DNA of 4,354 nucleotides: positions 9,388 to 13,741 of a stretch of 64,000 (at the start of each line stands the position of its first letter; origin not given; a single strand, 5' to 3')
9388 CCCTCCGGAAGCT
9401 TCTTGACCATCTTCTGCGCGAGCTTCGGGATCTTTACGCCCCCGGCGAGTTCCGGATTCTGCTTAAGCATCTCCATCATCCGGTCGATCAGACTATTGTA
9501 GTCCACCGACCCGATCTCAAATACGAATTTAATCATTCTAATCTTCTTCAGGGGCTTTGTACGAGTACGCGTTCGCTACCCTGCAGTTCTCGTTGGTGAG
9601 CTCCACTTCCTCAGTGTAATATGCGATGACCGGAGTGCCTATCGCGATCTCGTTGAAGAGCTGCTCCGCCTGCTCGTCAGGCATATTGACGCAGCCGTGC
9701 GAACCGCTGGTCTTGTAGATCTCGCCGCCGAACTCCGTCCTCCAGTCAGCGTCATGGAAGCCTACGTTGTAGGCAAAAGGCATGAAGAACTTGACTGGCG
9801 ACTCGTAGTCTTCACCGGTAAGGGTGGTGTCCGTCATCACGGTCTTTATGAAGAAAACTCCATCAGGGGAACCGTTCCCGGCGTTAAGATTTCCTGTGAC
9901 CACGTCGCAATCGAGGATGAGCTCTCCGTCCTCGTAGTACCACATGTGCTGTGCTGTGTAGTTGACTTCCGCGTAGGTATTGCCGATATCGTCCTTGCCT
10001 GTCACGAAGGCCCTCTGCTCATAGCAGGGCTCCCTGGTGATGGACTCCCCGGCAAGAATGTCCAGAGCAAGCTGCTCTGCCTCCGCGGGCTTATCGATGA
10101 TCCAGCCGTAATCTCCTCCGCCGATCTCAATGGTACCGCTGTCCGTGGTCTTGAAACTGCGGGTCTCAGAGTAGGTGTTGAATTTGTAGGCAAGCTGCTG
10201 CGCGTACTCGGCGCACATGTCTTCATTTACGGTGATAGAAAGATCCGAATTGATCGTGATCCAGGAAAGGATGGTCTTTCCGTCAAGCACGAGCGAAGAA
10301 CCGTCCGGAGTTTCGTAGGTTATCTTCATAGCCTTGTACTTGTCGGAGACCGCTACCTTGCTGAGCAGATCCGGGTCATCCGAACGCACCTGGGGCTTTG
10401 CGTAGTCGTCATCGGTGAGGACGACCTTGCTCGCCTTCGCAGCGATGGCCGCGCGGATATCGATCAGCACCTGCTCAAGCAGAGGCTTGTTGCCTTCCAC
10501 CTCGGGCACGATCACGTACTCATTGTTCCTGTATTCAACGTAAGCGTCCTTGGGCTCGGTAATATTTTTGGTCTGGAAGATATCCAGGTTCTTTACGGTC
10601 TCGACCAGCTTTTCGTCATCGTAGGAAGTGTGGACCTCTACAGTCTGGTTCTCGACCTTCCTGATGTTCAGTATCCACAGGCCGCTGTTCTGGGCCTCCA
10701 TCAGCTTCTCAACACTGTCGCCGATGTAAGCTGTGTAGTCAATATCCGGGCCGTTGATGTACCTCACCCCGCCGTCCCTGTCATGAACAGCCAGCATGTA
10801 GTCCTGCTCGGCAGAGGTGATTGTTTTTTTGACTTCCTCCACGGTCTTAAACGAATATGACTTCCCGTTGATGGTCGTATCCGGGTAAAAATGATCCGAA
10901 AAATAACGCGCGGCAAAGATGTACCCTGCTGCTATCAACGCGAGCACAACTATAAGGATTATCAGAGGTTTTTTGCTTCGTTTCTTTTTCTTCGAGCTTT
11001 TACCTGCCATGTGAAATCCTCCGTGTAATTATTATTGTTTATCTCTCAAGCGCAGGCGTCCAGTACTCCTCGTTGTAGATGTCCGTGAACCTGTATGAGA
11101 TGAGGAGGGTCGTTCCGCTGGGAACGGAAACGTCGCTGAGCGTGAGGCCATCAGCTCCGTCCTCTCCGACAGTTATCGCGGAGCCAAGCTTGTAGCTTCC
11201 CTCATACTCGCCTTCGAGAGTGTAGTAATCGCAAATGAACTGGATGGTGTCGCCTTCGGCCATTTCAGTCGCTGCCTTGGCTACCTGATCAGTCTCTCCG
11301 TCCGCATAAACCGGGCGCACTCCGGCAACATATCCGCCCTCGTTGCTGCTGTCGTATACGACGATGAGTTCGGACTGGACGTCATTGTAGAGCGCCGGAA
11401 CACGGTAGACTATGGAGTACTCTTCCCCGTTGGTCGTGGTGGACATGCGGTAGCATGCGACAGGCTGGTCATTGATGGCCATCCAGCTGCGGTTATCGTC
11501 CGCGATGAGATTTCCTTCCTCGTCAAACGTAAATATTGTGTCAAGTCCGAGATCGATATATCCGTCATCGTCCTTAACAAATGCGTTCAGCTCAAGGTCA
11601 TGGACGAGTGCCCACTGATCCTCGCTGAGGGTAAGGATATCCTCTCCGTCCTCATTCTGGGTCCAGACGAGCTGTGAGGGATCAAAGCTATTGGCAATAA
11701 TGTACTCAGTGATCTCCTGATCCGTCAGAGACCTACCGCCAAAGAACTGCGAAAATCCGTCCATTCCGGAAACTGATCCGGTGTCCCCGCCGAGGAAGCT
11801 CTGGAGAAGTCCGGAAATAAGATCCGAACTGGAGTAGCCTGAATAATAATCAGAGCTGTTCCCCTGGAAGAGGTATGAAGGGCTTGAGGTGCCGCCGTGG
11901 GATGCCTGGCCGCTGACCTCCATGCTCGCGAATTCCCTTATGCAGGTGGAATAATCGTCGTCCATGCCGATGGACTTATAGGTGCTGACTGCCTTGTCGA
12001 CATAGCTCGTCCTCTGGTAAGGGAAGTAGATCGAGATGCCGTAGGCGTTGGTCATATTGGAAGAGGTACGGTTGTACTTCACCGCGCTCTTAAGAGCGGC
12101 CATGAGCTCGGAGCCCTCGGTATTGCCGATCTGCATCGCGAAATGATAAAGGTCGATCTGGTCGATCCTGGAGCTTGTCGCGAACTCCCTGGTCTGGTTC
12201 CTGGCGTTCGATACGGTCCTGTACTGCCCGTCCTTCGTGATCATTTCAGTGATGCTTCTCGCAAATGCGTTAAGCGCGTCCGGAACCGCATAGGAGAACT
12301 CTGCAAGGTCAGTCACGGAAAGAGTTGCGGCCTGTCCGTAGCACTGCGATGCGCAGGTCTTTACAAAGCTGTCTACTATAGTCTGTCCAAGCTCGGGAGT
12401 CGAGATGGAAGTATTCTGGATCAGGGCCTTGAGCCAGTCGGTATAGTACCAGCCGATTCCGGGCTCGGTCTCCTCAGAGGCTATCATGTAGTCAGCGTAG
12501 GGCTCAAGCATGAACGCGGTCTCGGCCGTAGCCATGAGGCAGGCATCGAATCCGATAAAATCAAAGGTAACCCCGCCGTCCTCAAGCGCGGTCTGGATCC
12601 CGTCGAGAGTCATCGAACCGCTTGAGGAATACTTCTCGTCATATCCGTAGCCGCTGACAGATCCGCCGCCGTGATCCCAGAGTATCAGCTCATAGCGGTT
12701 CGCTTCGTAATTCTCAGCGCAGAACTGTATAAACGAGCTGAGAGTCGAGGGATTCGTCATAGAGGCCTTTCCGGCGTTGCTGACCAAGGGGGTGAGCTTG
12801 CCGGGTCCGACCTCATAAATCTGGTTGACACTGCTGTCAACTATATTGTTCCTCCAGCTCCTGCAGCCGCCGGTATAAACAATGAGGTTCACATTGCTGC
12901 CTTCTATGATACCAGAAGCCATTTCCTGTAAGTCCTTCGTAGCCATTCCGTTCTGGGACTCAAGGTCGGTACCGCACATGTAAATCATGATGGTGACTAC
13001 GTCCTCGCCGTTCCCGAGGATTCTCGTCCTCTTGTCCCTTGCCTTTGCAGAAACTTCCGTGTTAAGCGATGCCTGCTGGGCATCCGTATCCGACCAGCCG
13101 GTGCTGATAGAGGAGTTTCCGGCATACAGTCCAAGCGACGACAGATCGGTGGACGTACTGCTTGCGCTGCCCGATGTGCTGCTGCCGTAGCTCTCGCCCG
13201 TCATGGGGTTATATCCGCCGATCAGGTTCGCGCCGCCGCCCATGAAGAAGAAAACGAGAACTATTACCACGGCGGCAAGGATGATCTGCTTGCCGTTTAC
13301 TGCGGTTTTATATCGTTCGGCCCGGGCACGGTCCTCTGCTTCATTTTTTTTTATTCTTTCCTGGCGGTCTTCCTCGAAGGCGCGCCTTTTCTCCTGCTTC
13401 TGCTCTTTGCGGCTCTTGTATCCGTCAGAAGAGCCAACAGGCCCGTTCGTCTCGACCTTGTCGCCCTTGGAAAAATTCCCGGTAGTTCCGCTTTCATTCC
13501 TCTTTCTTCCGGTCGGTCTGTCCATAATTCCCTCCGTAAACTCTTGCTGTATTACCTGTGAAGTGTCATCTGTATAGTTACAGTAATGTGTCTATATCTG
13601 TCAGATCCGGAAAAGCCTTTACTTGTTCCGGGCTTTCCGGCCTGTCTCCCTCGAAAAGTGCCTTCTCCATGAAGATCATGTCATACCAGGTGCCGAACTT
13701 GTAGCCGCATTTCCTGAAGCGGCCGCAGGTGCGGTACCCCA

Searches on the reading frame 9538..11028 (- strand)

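Call 12: search_protein_families(library=pfam, proteins=[window:9538-11028:-], max_evalue=0.001)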
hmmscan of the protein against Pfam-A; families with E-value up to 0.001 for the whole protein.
window:9538-11028:- (496 aa): 2 families
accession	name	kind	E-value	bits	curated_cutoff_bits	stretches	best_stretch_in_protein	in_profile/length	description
PF12229.13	PG_binding_4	-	1.7e-20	73.7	22.1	2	95-202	7-115/117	Putative peptidoglycan binding domain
PF03734.19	YkuD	-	5.5e-20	72.9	23.4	1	351-468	2-145/146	L,D-transpeptidase catalytic domain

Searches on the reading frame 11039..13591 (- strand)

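Call 13: search_protein_families(library=pfam, proteins=[window:11039-13591:-], max_evalue=0.001)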
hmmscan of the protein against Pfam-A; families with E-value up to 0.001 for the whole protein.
window:11039-13591:- (850 aa): 1 family
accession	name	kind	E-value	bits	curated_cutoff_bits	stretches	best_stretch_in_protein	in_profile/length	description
PF03415.19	Peptidase_C11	-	1.8e-48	166.3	25.8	1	203-588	1-342/359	Clostripain family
